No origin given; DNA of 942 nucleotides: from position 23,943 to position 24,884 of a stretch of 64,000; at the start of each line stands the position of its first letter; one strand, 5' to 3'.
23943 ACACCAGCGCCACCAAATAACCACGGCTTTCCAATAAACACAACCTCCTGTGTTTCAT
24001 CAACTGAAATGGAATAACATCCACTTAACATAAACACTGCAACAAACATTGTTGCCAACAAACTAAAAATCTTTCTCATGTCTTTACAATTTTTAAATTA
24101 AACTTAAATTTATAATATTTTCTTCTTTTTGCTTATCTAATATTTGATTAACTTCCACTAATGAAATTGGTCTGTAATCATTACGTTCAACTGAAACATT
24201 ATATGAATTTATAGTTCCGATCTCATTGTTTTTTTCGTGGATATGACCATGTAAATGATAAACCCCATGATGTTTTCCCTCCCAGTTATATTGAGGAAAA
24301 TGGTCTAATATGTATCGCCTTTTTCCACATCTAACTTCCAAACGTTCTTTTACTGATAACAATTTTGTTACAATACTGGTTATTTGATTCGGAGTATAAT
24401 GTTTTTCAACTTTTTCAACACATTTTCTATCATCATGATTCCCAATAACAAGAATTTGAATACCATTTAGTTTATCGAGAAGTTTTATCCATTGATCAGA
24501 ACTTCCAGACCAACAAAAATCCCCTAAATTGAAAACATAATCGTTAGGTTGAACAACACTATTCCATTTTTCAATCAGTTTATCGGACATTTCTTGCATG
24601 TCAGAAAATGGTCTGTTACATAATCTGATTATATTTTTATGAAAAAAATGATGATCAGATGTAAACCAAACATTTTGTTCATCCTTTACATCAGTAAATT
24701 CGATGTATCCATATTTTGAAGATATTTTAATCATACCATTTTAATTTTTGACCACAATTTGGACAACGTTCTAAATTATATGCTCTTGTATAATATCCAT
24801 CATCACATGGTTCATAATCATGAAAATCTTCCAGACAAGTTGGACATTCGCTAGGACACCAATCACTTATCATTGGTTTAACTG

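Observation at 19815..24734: RNA-repair-like gene set: DraRnl-type RNA ligase, HD phosphohydrolase, metallophosphoesterase, plus a distant RlaP-like NTase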

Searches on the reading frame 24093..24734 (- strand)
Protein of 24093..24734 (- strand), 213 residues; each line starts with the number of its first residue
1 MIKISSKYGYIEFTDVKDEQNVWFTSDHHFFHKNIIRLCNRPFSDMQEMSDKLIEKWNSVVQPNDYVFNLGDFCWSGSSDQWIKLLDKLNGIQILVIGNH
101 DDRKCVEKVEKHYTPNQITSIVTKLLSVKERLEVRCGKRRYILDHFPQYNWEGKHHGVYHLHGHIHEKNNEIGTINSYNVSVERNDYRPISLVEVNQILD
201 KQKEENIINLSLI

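Call 6: search_protein_families(library=pfam, proteins=[window:24093-24734:-], max_evalue=0.01)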
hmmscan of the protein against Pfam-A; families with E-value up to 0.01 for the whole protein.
window:24093-24734:- (213 aa): 1 family
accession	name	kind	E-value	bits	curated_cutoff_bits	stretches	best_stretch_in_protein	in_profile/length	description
PF00149.33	Metallophos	-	2.9e-07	31.6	21.5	1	22-164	3-116/191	Calcineurin-like phosphoesterase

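Call 7: search_protein_families(library=phrogs, proteins=[window:24093-24734:-], max_evalue=0.001)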
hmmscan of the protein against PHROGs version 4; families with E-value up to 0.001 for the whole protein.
window:24093-24734:- (213 aa): 2 families
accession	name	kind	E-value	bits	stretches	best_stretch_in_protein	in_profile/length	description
phrog_547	-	other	3.8e-49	168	1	13-206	22-206/245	phosphoesterase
phrog_30537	-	unknown function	3.7e-05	25.1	1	36-78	2-43/87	-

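Call 14: search_dna_similar(query=window:24093-24734:-, collection=phages, mode=protein, max_rows=40, max_evalue=0.001)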
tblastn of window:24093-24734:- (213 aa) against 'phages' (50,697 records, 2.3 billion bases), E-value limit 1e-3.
Records with a match: 1476; places in all: 1489; records where one place covers at least 80% of the query: 80.
Best place of each record, by identity: <60% 1476.
By first word of the organism name: Vibrio 380; Escherichia 211; Pseudomonas 194; Staphylococcus 120; Enterococcus 75; Bacillus 57; Listeria 56; Klebsiella 39; Streptomyces 30; Arthrobacter 27; and 58 more.
By host as written in the record: - 395; Escherichia coli 64; Pseudomonas aeruginosa 52; Listeria monocytogenes 45; Staphylococcus aureus 39; Vibrio harveyi BAA-1116 36; Escherichia coli K-12 MG1655 30; Pseudomonas aeruginosa PAO1 29; and 327 more.
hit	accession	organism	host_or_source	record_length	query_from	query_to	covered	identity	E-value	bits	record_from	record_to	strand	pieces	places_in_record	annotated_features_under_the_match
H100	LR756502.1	uncultured phage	metagenomic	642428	13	199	88%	36.3%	2e-15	79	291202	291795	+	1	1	record has no annotation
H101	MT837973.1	Bacteriophage sp.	human fecal samples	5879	18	205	88%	36.0%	2e-27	114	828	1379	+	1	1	record has no annotation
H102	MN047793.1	Xanthomonas phage Xoo-sp13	Xanthomonas oryzae pv. oryzae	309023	21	206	87%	35.4%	1e-20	95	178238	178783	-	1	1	phosphoesterase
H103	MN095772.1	Stenotrophomonas phage Moby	Stenotrophomonas maltophilia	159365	22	206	87%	34.7%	2e-9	62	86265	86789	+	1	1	metallophosphatase | hypothetical protein | ribosome_binding_site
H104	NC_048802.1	Stenotrophomonas phage Moby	Stenotrophomonas maltophilia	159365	22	206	87%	34.7%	2e-9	62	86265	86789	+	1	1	phosphoesterase | hypothetical protein | ribosome_binding_site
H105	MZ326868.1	Stenotrophomonas phage Marzo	Stenotrophomonas maltophilia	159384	12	206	92%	32.8%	3e-8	59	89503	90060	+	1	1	phosphatase | hypothetical protein | ribosome_binding_site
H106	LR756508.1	uncultured phage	metagenomic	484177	22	203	85%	35.2%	7e-19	90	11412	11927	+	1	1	record has no annotation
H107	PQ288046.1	Pseudomonas phage XD2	Pseudomonas aeruginosa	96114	9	203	92%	32.5%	2e-16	83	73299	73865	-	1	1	none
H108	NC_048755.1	Stenotrophomonas phage YB07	Stenotrophomonas maltophilia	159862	12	206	92%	32.2%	2e-9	62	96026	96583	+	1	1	phosphoesterase | hypothetical protein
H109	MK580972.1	Stenotrophomonas phage YB07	Stenotrophomonas maltophilia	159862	12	206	92%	32.2%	2e-9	62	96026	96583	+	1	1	phosphoesterase | hypothetical protein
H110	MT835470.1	Bacteriophage sp.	human fecal samples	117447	18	205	88%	33.3%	4e-24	104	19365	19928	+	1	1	record has no annotation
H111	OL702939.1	Stenotrophomonas maltophilia phage vB_SmaM_Ps15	Stenotrophomonas maltophilia AP143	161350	12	206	92%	31.7%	3e-9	62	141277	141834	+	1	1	putative metallo-phosphoesterase | promoter | hypothetical protein (x2)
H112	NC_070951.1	Stenotrophomonas maltophilia phage vB_SmaM_Ps15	Stenotrophomonas maltophilia AP143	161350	12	206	92%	31.7%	3e-9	62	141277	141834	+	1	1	phosphoesterase | promoter | hypothetical protein (x2)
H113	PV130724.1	Stenotrophomonas phage Yut3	Stenotrophomonas maltophilia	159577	12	206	92%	31.7%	5e-9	61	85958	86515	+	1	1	phosphoesterase | hypothetical protein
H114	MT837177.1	Bacteriophage sp.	human fecal samples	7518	21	207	88%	32.7%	2e-22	100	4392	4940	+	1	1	record has no annotation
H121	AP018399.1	Xanthomonas phage XacN1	Xanthomonas citri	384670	17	202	87%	32.7%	3e-19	91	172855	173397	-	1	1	phosphoesterase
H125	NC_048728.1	Streptomyces phage Comrade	Streptomyces griseus ATCC 10137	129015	19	195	83%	32.5%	1e-19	92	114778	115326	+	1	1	232: phosphoesterase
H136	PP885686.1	Tunturiibacter phage Tunturi_3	Tunturiibacter psychrotolerans X5P2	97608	17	205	89%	29.6%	2e-12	71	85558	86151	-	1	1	phosphoesterase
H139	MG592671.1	Vibrio phage 2.275.O._10N.286.54.E11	Vibrio cyclitrophicus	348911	29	201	81%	32.2%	3e-16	82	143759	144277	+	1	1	metallo-dependent phosphatase-like protein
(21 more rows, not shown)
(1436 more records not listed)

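Call 40: search_solved_structures(query=window:24093-24734:-, max_evalue=1, show_alignments=2)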
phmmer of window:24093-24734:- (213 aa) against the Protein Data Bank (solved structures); distinct sequences matched with E-value up to 1: 1.
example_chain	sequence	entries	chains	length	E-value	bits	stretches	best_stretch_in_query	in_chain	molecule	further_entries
1xm7_A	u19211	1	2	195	4.9e-14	55.8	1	22-206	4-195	hypothetical protein aq_1665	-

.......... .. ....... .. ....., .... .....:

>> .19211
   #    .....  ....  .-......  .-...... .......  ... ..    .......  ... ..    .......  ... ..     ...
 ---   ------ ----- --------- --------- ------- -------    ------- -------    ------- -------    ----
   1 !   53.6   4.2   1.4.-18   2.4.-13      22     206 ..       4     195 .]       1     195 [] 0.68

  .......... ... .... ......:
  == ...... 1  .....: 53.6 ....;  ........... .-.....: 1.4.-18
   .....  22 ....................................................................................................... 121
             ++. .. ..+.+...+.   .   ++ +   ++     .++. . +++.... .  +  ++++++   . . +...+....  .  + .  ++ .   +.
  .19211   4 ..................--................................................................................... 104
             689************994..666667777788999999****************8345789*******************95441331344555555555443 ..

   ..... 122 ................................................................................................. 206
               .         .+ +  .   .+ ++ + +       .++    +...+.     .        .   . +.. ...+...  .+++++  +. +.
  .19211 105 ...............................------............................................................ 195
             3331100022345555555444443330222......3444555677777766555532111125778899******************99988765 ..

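Call 62: search_protein_families(library=ncbifam, proteins=[window:24093-24734:-], max_evalue=0.01)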
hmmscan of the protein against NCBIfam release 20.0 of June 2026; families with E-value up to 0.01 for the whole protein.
window:24093-24734:- (213 aa): 0 families

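Call 92: get_annotated_region(hit=H104, flank=5000)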
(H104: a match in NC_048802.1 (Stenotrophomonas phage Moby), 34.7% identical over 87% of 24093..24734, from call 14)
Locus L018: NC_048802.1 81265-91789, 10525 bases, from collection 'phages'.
description: Stenotrophomonas phage Moby, complete genome.
organism: Stenotrophomonas phage Moby (NCBI taxid 2601680)
taxonomy: Viruses; Duplodnaviria; Heunggongvirae; Uroviricota; Caudoviricetes; Menderavirus; Menderavirus moby
host: Stenotrophomonas maltophilia; source: wastewater treatment plant; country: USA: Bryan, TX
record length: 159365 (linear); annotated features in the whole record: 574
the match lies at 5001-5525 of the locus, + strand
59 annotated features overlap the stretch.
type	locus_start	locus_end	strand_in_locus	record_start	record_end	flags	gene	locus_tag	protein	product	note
tRNA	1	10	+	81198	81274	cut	-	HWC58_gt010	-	tRNA-Lys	-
regulatory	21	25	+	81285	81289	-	-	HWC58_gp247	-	ribosome_binding_site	CPT_Moby_138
CDS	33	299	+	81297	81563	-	-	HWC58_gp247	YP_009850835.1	hypothetical protein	-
tRNA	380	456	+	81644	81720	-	-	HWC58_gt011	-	tRNA-Asn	-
tRNA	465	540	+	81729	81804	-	-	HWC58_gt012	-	tRNA-Ala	-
tRNA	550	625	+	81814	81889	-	-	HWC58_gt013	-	tRNA-Val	-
tRNA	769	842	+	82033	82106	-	-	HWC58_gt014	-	tRNA-Met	-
tRNA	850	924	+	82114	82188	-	-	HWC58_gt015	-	tRNA-Glu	-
tRNA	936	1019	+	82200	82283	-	-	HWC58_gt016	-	tRNA-Leu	-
tRNA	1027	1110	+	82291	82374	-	-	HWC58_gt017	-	tRNA-Ser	-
regulatory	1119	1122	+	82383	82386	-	-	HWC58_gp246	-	ribosome_binding_site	CPT_Moby_146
CDS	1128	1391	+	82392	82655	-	-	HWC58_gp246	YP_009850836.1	hypothetical protein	-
tRNA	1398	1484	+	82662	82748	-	-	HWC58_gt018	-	tRNA-Tyr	-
tRNA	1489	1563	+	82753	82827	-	-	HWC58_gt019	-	tRNA-Phe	-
tRNA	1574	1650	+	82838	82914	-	-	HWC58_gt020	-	tRNA-Asp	-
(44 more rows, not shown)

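Call 93: get_annotated_region(hit=H125, flank=5000)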
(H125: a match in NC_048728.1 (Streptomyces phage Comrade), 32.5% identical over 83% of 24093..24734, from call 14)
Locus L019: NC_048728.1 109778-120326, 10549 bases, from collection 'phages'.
description: Streptomyces phage Comrade, complete genome.
organism: Streptomyces phage Comrade (NCBI taxid 2301714)
taxonomy: Viruses; Duplodnaviria; Heunggongvirae; Uroviricota; Caudoviricetes; Stanwilliamsviridae; Loccivirinae; Gilsonvirus; Gilsonvirus comrade
host: Streptomyces griseus ATCC 10137; source: soil; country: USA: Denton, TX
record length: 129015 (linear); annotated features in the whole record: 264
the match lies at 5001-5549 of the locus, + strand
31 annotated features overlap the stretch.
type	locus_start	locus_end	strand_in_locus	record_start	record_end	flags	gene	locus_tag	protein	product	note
CDS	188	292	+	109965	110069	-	218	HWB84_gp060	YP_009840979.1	hypothetical protein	-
CDS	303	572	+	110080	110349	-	219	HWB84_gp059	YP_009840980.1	hypothetical protein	-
CDS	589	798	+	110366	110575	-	220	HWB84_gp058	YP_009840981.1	hypothetical protein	-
CDS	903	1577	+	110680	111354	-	221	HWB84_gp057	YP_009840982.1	HNH endonuclease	-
CDS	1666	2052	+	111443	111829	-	222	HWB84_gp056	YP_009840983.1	hypothetical protein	-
CDS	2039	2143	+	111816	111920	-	223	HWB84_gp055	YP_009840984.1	hypothetical protein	-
CDS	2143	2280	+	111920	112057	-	224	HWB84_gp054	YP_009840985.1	hypothetical protein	-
CDS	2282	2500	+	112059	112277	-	225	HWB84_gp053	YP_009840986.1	hypothetical protein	-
CDS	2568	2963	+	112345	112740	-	226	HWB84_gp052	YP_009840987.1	hypothetical protein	-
CDS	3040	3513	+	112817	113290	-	227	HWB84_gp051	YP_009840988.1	hydrolase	-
CDS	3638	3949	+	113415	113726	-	228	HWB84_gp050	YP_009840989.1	hypothetical protein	-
CDS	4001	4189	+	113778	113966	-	229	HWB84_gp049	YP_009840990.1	hypothetical protein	-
CDS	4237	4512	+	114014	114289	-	230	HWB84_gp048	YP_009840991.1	hypothetical protein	-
CDS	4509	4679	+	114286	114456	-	231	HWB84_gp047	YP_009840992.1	hypothetical protein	-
CDS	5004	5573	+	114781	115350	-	232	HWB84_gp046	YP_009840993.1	phosphoesterase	-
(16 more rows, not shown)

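Call 94: get_annotated_region(hit=H121, flank=5000)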
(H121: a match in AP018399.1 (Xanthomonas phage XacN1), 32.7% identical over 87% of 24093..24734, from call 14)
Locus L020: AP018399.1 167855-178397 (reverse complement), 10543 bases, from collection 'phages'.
description: Xanthomonas phage XacN1 DNA, complete genome.
organism: Xanthomonas phage XacN1 (NCBI taxid 2042251)
taxonomy: Viruses; Duplodnaviria; Heunggongvirae; Uroviricota; Caudoviricetes
host: Xanthomonas citri; source: -; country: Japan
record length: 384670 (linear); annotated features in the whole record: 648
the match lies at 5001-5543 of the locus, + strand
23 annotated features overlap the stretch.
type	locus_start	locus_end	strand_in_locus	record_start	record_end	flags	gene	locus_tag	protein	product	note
CDS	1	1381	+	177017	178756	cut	-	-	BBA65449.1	portal vertex protein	ORF301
CDS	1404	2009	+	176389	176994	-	-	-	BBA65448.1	predicted ORF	ORF300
CDS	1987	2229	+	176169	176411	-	-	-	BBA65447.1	predicted ORF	ORF299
CDS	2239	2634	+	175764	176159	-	-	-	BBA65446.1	predicted ORF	ORF298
CDS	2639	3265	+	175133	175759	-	-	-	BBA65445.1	prohead core scaffolding protein and protease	ORF297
CDS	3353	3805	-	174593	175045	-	-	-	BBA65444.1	predicted ORF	ORF296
CDS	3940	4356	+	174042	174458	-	-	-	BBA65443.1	peptidyl-tRNA hydrolase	ORF295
CDS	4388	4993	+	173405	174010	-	-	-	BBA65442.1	hypothetical protein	ORF294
CDS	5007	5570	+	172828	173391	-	-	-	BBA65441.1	phosphoesterase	ORF293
CDS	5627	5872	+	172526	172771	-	-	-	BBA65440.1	predicted ORF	ORF292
CDS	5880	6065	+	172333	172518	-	-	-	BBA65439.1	FmdB family protein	ORF291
CDS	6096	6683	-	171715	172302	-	-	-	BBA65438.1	hypothetical protein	ORF290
CDS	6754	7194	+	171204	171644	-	-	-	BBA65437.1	YbiA-like protein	ORF289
CDS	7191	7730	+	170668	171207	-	-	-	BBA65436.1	hypothetical protein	ORF288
CDS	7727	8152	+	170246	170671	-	-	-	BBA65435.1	putative NUDIX hydrolase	ORF287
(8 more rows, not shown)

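Call 95: get_annotated_region(hit=H102, flank=4000)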
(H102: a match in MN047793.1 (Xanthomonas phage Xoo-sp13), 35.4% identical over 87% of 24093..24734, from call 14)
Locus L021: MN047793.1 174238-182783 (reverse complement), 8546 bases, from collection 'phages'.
description: Xanthomonas phage Xoo-sp13, complete genome.
organism: Xanthomonas phage Xoo-sp13 (NCBI taxid 2591401)
taxonomy: Viruses; Duplodnaviria; Heunggongvirae; Uroviricota; Caudoviricetes
host: Xanthomonas oryzae pv. oryzae; source: soil; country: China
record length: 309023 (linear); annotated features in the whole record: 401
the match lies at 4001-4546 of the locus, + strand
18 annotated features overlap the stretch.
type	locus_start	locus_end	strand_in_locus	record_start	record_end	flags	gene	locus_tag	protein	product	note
CDS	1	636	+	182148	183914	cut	-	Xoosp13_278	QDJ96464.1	portal vertex protein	-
CDS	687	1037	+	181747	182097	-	-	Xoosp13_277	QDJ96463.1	hypothetical protein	-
CDS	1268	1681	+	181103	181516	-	-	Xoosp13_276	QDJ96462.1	hypothetical protein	-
CDS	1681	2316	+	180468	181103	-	-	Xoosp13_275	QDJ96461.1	prohead assembly (scaffolding) protein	-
CDS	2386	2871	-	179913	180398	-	-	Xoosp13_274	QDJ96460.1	hypothetical protein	-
CDS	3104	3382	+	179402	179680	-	-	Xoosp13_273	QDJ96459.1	peptidyl-tRNA hydrolase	-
CDS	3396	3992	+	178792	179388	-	-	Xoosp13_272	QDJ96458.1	hypothetical protein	-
CDS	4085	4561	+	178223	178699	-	-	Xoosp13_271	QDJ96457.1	phosphoesterase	-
CDS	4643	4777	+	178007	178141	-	-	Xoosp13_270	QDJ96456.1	FmdB family protein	-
CDS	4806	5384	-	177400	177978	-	-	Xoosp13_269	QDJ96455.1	hypothetical protein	-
CDS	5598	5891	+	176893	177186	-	-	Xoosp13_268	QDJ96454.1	YbiA-like protein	-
CDS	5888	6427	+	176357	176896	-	-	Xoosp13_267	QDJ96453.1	hypothetical protein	-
CDS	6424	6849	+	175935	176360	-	-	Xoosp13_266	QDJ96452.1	putative NUDIX hydrolase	-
CDS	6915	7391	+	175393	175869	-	-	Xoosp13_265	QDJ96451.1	hypothetical protein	-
CDS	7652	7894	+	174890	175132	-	-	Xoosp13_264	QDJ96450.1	hypothetical protein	-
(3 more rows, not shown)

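Call 96: get_annotated_region(hit=H136, flank=4000)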
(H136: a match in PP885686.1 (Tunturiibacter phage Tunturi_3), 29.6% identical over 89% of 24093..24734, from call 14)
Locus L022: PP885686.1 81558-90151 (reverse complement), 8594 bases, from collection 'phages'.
description: Tunturiibacter phage Tunturi_3, complete genome.
organism: Tunturiibacter phage Tunturi_3 (NCBI taxid 3378200)
taxonomy: Viruses; Duplodnaviria; Heunggongvirae; Uroviricota; Caudoviricetes
host: Tunturiibacter psychrotolerans X5P2; source: soil; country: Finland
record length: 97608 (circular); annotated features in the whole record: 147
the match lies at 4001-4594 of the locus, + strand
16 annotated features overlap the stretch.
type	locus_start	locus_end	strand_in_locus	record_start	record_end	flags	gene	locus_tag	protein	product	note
CDS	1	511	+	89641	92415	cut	-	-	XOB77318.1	DNA polymerase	ORF137; gp137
CDS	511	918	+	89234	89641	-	-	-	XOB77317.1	hypothetical protein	ORF136; gp136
CDS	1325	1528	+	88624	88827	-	-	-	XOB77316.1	hypothetical protein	ORF135; gp135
CDS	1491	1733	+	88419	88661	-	-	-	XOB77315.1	hypothetical protein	ORF134; gp134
CDS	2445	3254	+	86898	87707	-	-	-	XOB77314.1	lipoprotein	ORF133; gp133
CDS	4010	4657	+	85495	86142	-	-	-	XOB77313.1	phosphoesterase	ORF132; gp132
CDS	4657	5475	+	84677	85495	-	-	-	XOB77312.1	hypothetical protein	ORF131; gp131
CDS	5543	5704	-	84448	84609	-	-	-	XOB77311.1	hypothetical protein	ORF130; gp130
CDS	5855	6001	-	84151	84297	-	-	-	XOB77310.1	hypothetical protein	ORF129; gp129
CDS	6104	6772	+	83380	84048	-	-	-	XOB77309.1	hypothetical protein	ORF128; gp128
CDS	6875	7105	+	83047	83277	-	-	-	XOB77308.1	hypothetical protein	ORF127; gp127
CDS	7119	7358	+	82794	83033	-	-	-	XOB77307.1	hypothetical protein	ORF126; gp126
CDS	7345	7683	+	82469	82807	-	-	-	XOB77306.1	RF-1 domain peptide chain release factor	ORF125; gp125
CDS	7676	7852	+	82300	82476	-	-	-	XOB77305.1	hypothetical protein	ORF124; gp124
CDS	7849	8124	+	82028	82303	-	-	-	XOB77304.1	hypothetical protein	ORF123; gp123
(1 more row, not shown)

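Call 97: get_annotated_region(hit=H139, flank=4000)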
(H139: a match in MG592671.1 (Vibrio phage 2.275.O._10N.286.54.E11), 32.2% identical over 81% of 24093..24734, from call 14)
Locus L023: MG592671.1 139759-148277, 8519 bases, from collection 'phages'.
description: Vibrio phage 2.275.O._10N.286.54.E11, partial genome.
organism: Vibrio phage 2.275.O._10N.286.54.E11 (NCBI taxid 1881285)
taxonomy: Viruses; Duplodnaviria; Heunggongvirae; Uroviricota; Caudoviricetes
host: Vibrio cyclitrophicus; source: iron chloride precipitation of 0.2um-filtered seawater, resuspended in oxalate solution; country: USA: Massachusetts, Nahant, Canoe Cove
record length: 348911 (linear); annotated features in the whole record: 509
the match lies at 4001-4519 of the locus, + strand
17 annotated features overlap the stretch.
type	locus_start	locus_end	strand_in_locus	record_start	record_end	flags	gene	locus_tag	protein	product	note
CDS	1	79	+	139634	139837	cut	-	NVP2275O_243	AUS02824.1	hypothetical protein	NVP2275O_243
CDS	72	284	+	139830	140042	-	-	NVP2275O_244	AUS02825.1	hypothetical protein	NVP2275O_244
CDS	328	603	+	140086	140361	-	-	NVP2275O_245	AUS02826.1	hypothetical protein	NVP2275O_245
CDS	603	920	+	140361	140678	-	-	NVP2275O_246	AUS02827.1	hypothetical protein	NVP2275O_246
CDS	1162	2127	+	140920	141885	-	-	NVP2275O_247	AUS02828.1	hypothetical protein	NVP2275O_247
CDS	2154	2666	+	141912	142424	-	-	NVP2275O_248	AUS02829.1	hypothetical protein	NVP2275O_248; tara_best_match:OM-RGC.v1.024177596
CDS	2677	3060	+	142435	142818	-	-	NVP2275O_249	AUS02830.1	hypothetical protein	NVP2275O_249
CDS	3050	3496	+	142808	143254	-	-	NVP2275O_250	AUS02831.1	hypothetical protein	NVP2275O_250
CDS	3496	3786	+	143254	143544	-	-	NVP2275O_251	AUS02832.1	hypothetical protein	NVP2275O_251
CDS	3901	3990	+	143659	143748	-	-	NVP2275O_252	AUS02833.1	calcineurin-like phosphoesterase superfamily domain protein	NVP2275O_252; tara_best_match:OM-RGC.v1.017347846; cvp_best_match:RF_PEP_418488253; pfam:PF12850|cog:COG4186|pog:POG0157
CDS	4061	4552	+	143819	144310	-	-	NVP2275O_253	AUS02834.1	metallo-dependent phosphatase-like protein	NVP2275O_253; InterPro:IPR029052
CDS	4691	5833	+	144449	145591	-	-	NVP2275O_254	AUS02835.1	hypothetical protein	NVP2275O_254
CDS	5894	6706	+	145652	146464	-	-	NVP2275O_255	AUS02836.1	hypothetical protein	NVP2275O_255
CDS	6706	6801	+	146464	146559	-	-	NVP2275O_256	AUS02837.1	TMhelix containing protein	NVP2275O_256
CDS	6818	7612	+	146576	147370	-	-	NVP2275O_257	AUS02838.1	3',5'-cyclic AMP phosphodiesterase protein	NVP2275O_257; aclame_best_match:protein:vir:5360; tara_best_match:OM-RGC.v1.009663047; ...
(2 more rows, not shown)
